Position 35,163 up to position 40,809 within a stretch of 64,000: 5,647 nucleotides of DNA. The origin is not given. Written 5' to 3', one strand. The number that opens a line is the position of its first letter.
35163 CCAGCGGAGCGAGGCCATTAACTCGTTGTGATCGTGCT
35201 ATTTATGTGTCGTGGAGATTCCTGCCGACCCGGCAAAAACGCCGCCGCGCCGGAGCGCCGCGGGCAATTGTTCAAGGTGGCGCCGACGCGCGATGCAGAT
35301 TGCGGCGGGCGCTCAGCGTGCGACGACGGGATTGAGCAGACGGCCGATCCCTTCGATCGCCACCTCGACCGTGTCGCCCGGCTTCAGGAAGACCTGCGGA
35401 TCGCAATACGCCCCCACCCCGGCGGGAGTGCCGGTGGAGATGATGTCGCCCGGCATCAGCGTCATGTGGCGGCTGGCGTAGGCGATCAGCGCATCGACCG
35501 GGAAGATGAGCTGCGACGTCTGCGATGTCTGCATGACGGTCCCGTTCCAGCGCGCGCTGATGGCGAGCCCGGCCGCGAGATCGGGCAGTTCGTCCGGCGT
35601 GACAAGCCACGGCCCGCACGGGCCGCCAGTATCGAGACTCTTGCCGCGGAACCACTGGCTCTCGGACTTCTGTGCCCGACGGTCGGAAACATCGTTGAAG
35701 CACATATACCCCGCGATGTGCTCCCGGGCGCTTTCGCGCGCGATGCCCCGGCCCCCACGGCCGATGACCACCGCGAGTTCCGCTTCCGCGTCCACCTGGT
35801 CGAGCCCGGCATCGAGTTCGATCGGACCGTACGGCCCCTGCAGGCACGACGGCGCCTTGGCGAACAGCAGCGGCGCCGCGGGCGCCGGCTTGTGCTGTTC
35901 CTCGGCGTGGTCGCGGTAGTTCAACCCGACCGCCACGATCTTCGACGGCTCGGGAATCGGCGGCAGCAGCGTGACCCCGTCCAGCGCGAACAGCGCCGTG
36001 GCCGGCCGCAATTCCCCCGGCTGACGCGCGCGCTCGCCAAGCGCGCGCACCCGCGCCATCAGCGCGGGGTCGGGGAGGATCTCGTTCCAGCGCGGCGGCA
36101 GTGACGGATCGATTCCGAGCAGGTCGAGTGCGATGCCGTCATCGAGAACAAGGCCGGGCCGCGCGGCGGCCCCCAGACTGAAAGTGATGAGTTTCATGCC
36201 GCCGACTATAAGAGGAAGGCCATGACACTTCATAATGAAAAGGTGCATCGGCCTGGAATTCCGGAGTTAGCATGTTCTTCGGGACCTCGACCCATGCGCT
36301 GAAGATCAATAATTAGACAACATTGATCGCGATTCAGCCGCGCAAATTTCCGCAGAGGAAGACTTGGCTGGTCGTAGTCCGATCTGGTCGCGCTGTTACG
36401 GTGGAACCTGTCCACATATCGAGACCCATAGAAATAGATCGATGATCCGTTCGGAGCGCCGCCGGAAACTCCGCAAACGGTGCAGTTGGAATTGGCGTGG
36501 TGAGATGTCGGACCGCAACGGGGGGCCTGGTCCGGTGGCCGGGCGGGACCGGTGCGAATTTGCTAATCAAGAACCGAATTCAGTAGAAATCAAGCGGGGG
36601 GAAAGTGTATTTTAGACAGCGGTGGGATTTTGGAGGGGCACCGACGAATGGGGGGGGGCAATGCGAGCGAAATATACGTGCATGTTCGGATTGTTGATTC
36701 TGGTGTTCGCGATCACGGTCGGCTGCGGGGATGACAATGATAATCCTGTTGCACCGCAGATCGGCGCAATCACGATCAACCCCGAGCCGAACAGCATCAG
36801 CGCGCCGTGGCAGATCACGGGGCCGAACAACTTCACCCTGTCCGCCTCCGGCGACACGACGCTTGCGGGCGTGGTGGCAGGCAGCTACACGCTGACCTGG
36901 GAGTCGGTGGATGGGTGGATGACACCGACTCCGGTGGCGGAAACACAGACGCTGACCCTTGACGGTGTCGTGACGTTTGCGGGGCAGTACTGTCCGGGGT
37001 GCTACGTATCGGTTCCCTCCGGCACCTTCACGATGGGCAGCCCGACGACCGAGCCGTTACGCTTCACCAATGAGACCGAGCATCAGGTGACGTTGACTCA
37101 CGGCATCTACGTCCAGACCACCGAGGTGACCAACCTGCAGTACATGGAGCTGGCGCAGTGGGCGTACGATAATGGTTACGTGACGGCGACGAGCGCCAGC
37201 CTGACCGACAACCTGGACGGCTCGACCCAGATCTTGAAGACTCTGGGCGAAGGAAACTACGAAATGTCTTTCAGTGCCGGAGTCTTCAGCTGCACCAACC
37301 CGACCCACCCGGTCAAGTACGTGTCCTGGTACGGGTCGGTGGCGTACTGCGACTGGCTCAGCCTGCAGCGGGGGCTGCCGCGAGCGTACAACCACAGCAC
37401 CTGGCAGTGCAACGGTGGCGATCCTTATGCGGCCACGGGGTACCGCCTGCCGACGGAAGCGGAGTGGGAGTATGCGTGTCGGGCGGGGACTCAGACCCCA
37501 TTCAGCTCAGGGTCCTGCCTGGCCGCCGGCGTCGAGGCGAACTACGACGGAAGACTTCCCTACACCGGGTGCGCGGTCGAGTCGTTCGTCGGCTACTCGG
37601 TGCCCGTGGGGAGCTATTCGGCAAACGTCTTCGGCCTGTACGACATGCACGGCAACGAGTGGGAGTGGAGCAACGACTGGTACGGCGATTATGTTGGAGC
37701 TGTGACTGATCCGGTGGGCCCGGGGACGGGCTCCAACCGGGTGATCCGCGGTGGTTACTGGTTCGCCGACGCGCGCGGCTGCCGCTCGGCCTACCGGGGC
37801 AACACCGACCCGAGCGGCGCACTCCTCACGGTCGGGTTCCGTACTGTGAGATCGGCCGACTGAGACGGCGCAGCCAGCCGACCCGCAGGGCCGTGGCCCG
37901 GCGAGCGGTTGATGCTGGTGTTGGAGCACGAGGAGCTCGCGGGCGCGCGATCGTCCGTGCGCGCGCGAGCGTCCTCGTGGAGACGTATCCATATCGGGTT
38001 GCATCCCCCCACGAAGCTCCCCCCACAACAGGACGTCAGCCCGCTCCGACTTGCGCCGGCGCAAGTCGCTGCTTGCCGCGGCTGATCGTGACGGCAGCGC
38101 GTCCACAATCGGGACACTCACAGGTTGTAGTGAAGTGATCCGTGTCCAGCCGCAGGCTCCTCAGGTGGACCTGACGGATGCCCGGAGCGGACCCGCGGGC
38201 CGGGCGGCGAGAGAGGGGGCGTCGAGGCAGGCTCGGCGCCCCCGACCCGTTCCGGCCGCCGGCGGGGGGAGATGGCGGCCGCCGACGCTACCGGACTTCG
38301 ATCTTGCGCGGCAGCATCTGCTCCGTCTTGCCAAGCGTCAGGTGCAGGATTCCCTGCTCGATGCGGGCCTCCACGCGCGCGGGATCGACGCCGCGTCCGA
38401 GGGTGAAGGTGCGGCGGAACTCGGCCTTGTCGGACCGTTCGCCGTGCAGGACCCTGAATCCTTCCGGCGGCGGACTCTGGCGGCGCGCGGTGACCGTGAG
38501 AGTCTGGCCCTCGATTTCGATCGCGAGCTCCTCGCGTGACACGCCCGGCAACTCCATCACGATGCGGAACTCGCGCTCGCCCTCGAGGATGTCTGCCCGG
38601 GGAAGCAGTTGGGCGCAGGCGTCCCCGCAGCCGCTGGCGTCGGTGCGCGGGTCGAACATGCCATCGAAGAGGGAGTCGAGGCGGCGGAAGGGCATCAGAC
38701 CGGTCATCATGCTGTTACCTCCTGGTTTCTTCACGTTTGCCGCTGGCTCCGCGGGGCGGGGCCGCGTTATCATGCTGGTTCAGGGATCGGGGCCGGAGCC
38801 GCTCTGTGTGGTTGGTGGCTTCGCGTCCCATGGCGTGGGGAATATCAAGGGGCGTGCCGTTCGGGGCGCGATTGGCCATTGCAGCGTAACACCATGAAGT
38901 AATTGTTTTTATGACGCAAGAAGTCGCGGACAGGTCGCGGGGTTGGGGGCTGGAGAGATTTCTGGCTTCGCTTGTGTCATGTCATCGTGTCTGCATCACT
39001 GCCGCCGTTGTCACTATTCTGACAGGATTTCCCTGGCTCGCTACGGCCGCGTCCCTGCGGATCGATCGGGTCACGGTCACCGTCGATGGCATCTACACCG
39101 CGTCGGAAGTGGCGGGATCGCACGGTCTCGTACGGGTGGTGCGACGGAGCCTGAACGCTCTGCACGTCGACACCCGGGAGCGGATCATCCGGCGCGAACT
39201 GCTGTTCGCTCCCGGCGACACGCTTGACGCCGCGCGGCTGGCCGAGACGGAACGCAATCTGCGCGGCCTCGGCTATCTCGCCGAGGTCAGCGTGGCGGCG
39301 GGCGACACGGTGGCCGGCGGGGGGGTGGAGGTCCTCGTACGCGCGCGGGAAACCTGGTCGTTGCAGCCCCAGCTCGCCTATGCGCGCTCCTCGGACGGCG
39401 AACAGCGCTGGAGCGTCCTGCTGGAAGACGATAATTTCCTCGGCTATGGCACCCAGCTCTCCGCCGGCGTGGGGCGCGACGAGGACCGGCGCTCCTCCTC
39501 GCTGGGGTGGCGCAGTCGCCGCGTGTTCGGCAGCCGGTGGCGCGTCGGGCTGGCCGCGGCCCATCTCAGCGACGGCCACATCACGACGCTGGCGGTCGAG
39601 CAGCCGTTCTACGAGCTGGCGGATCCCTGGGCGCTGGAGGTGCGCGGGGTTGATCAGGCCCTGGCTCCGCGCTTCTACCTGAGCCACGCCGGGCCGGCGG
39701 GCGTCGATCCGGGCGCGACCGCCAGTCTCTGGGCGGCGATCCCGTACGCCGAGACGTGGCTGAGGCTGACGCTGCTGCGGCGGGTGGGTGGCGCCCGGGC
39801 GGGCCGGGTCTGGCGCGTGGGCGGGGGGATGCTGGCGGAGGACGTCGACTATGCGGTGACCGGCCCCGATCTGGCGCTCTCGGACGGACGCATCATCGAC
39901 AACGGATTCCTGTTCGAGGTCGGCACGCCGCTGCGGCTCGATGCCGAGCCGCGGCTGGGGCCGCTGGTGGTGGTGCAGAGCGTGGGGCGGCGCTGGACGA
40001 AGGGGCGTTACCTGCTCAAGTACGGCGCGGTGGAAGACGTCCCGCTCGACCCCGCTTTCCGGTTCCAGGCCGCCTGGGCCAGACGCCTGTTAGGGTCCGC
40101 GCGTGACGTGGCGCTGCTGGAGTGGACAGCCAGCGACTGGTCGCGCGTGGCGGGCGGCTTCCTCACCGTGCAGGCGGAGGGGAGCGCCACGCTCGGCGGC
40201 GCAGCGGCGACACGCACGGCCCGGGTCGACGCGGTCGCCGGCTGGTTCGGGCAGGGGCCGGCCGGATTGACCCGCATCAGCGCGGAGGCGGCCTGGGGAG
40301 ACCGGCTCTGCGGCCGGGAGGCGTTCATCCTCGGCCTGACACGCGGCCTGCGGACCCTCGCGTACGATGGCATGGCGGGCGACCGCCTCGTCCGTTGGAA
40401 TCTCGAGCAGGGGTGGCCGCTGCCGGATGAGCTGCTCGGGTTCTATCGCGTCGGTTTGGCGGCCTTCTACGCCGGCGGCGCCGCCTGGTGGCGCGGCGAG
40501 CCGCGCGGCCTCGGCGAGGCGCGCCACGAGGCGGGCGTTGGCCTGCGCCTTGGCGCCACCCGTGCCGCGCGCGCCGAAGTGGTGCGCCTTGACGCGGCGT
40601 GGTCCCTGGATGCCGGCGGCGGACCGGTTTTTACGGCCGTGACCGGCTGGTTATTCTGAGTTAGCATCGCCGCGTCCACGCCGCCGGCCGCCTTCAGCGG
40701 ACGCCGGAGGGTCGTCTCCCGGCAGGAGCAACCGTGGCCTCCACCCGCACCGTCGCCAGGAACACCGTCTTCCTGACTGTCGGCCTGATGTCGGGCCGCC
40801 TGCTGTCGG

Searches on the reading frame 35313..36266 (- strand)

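Call 81: search_protein_families(library=pfam, proteins=[window:35313-36266:-], max_evalue=0.00001)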
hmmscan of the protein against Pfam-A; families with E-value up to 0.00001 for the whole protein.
window:35313-36266:- (317 aa): 1 family
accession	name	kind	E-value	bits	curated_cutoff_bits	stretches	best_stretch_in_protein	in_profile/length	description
PF01557.24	FAA_hydrolase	-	3.8e-70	236.3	23.9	1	109-315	1-214/214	Fumarylacetoacetate (FAA) hydrolase C-terminal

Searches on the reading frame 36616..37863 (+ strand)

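Call 81: search_protein_families(library=pfam, proteins=[window:36616-37863:+], max_evalue=0.00001)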
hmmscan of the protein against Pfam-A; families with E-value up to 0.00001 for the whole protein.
window:36616-37863:+ (415 aa): 1 family
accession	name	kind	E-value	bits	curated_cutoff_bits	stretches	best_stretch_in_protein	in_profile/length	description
PF03781.23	FGE-sulfatase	-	5.5e-45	154.4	23.3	1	131-412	6-255/255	Sulfatase-modifying factor enzyme 1-like domain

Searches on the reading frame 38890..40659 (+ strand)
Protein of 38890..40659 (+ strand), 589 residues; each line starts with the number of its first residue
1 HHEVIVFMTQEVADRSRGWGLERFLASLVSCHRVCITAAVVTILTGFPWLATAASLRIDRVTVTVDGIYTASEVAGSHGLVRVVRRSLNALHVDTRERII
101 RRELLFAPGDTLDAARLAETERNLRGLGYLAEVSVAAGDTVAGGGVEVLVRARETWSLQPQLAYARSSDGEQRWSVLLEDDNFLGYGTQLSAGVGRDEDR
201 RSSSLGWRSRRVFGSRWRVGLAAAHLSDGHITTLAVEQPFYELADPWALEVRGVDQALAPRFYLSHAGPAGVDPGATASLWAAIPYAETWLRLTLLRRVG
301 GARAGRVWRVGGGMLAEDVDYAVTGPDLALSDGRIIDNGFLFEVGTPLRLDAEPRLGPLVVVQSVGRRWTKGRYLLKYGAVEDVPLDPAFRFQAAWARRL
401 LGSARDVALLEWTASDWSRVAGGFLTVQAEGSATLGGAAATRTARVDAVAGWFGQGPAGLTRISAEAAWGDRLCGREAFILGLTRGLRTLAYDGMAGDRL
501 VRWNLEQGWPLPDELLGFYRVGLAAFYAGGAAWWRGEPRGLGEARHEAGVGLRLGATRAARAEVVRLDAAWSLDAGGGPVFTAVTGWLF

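Call 82: search_protein_families(library=pfam, proteins=[window:38890-40659:+], max_evalue=0.00001)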
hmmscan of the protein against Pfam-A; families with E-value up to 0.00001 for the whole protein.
window:38890-40659:+ (589 aa): 0 families

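Call 85: search_protein_families(library=ncbifam, proteins=[window:38890-40659:+], max_evalue=0.001)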
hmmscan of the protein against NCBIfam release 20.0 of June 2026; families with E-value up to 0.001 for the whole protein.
window:38890-40659:+ (589 aa): 1 family
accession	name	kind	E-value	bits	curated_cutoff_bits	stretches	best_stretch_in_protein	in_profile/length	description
TIGR03303.1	OM_YaeT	equivalog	1.2e-14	53.6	297.15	1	94-223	334-463/741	outer membrane protein assembly factor BamA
